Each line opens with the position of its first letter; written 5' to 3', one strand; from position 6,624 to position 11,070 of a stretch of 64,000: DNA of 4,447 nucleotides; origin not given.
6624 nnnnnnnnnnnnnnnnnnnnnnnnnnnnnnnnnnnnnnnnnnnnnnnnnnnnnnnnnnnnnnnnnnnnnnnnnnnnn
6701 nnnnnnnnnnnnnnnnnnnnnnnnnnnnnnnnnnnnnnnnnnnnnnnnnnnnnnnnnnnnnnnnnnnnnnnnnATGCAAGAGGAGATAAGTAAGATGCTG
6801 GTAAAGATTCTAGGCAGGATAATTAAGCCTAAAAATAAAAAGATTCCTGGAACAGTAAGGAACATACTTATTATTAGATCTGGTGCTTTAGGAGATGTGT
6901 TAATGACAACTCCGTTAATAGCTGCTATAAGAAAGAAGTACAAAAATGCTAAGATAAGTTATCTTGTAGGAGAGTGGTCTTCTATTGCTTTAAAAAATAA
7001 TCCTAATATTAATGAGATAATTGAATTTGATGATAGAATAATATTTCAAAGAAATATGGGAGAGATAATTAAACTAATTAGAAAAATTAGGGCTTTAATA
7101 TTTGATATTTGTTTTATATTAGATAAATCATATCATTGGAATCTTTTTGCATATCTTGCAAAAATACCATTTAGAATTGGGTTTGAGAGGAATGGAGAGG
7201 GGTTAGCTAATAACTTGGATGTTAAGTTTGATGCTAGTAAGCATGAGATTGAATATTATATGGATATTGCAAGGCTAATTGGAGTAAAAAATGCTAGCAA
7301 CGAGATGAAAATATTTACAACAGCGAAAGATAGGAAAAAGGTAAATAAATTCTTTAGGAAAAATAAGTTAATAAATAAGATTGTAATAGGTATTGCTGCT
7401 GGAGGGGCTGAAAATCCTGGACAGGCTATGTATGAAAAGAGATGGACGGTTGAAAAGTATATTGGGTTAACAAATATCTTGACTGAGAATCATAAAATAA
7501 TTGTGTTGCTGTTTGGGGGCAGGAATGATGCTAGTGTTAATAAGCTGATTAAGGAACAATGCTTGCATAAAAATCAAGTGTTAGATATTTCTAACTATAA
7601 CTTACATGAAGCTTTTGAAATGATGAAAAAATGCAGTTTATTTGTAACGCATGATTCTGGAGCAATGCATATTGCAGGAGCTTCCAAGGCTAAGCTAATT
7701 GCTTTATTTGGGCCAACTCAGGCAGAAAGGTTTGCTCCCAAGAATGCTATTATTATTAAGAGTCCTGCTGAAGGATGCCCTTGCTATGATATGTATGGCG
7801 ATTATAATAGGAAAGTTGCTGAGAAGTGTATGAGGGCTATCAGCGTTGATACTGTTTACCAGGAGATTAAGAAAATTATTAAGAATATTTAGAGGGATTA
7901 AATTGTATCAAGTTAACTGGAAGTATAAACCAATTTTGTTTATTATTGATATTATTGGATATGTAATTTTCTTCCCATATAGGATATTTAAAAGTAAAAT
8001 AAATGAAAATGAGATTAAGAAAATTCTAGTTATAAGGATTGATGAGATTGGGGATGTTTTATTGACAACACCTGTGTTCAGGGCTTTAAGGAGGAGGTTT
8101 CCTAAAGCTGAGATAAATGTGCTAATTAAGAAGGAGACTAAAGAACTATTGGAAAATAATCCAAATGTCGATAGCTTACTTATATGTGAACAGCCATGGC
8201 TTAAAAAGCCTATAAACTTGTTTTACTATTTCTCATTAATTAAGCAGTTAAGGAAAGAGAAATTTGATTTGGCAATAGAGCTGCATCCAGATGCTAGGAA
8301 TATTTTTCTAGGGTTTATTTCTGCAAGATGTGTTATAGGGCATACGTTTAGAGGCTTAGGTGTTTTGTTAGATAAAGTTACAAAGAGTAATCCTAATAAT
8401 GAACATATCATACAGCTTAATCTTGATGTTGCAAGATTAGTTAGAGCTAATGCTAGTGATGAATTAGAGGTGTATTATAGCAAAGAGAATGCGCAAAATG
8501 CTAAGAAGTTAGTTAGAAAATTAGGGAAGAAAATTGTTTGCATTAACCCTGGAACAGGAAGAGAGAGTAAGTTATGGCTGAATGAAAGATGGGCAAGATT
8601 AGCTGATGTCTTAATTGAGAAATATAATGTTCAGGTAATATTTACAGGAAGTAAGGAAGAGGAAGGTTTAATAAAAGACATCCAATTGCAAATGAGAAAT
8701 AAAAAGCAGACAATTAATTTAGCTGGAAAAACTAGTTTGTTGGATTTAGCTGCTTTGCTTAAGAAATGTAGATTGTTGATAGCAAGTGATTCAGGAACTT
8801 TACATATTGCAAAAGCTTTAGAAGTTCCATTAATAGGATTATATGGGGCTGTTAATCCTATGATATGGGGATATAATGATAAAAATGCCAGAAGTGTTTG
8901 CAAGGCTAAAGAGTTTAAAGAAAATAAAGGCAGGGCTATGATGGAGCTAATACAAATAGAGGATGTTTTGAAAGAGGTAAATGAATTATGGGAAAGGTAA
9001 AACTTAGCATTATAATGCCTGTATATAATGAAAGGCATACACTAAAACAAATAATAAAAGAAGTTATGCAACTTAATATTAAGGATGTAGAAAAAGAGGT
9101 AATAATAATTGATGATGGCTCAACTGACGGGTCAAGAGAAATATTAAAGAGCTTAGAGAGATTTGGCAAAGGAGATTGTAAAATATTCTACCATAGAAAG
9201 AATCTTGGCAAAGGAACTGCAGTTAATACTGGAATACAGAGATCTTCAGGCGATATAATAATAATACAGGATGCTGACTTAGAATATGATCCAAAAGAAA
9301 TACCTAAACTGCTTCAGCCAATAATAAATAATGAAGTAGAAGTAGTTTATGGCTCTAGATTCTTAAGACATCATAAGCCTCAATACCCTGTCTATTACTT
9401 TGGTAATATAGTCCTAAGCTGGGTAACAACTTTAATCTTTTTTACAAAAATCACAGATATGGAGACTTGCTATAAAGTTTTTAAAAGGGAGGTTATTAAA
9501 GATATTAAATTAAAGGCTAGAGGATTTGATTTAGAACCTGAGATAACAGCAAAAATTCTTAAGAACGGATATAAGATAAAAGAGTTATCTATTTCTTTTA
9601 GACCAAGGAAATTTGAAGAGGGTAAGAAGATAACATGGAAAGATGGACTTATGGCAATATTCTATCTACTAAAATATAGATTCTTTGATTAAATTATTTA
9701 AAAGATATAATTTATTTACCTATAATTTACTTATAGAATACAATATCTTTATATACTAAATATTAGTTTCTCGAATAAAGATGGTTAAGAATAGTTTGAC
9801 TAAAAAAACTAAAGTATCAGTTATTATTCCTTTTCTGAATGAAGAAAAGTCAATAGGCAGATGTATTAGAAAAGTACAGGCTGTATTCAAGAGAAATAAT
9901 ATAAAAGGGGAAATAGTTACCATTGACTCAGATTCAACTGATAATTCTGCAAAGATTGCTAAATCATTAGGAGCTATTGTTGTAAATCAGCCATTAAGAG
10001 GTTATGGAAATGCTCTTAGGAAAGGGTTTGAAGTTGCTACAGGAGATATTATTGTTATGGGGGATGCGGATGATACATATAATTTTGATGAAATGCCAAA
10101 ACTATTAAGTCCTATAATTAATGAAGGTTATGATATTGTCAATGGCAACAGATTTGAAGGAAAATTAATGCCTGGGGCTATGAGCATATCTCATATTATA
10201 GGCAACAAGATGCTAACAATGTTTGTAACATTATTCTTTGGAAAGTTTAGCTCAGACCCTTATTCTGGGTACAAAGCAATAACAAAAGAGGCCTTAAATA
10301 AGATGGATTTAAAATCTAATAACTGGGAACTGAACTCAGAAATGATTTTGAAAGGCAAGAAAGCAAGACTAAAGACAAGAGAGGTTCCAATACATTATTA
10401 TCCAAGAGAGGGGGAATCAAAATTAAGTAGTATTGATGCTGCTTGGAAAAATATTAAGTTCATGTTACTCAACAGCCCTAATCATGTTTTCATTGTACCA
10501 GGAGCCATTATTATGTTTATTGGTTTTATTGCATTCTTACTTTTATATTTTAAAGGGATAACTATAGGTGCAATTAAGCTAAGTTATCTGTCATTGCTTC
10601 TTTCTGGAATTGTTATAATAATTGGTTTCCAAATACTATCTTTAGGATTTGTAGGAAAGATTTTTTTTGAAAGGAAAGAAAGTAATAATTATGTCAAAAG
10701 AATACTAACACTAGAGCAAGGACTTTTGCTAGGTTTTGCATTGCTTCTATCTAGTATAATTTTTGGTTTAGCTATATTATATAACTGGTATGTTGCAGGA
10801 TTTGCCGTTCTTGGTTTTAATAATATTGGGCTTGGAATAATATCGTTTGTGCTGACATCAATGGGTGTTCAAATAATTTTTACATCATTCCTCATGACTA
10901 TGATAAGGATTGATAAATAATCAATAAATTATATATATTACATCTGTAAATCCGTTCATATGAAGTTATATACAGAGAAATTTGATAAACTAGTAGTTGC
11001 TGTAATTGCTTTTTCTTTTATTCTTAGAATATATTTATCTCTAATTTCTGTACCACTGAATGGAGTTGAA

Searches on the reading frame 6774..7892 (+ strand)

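Call 37: search_protein_families(library=pfam, proteins=[window:6774-7892:+], max_evalue=0.001)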
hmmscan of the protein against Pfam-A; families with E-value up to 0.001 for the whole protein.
window:6774-7892:+ (372 aa): 1 family
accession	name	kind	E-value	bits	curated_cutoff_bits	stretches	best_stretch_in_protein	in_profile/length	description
PF01075.23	Glyco_transf_9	-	2e-25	90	22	1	99-329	2-228/247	Glycosyltransferase family 9 (heptosyltransferase)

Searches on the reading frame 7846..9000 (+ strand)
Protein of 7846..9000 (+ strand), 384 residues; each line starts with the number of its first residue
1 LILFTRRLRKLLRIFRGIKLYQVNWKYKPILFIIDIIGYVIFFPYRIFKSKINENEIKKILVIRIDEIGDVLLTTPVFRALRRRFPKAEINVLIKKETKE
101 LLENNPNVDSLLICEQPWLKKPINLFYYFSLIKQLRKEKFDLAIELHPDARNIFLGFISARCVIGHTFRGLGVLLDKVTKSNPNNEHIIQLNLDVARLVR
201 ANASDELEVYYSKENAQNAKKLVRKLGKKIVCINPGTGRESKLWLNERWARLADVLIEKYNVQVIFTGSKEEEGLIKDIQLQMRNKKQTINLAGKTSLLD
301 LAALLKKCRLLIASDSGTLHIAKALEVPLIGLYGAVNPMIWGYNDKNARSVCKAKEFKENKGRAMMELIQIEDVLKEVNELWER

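Call 37: search_protein_families(library=pfam, proteins=[window:7846-9000:+], max_evalue=0.001)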
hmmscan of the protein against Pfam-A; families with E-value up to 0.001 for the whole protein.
window:7846-9000:+ (384 aa): 1 family
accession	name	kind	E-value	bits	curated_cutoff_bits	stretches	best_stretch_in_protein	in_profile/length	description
PF01075.23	Glyco_transf_9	-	4.5e-39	134.7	22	1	129-357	2-233/247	Glycosyltransferase family 9 (heptosyltransferase)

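Call 56: search_protein_families(library=ncbifam, proteins=[window:7846-9000:+], max_evalue=0.00001)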
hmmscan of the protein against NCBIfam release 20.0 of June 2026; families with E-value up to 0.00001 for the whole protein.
window:7846-9000:+ (384 aa): 6 families
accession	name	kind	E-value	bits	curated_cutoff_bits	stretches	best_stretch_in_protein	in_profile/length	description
NF007742.0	PRK10422.1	equivalog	1.6e-42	145.6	467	1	55-344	3-299/352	lipopolysaccharide core heptosyltransferase RfaQ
TIGR02201.1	heptsyl_trn_III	equivalog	3.2e-41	141.5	170.2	1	59-361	1-313/344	putative lipopolysaccharide heptosyltransferase III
TIGR02195.1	heptsyl_trn_II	equivalog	5.1e-37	127.8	134.6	1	59-340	1-289/339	lipopolysaccharide heptosyltransferase II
TIGR02193.1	heptsyl_trn_I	equivalog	1.3e-27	96.9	185.3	1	59-380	1-318/320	lipopolysaccharide heptosyltransferase I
NF008162.0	PRK10916.1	equivalog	3.8e-25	88.8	569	1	59-340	2-294/348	ADP-heptose--LPS heptosyltransferase RfaF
NF008204.0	PRK10964.1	equivalog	1e-13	51.2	437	1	229-369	180-316/322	lipopolysaccharide heptosyltransferase RfaC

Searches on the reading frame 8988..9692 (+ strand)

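Call 37: search_protein_families(library=pfam, proteins=[window:8988-9692:+], max_evalue=0.001)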
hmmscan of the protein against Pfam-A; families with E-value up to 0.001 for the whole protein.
window:8988-9692:+ (234 aa): 4 families
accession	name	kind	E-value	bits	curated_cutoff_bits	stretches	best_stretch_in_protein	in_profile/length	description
PF00535.33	Glycos_transf_2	-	1.6e-36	126.2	23.3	1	7-173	1-167/168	Glycosyl transferase family 2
PF10111.15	Glyco_tranf_2_2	-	6.2e-07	29.6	27.3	1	7-110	1-104/276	Glycosyltransferase like family 2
PF13641.12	Glyco_tranf_2_3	-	2.4e-06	28.2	27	1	6-145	3-132/230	Glycosyltransferase like family 2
PF13704.12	Glyco_tranf_2_4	-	6.6e-05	23.8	27.5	1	14-97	2-81/98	Glycosyl transferase family 2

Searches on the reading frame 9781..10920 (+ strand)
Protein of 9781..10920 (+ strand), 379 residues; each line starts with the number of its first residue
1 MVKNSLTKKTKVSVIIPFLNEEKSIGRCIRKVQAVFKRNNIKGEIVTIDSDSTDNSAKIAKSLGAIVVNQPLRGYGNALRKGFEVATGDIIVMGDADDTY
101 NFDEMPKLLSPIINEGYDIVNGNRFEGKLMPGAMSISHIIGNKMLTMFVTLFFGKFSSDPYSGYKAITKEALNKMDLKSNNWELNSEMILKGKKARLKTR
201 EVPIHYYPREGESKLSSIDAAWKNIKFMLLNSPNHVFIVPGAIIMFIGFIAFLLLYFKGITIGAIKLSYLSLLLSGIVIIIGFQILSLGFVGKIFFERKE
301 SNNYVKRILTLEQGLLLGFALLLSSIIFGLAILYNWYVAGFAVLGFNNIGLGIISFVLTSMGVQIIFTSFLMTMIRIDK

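Call 37: search_protein_families(library=pfam, proteins=[window:9781-10920:+], max_evalue=0.001)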
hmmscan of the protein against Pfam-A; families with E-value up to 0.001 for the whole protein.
window:9781-10920:+ (379 aa): 2 families
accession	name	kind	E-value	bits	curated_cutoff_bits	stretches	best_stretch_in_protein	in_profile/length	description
PF00535.33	Glycos_transf_2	-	3.9e-26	92.4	23.3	1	13-143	1-134/168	Glycosyl transferase family 2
PF10111.15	Glyco_tranf_2_2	-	9.3e-05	22.5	27.3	1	13-110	1-104/276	Glycosyltransferase like family 2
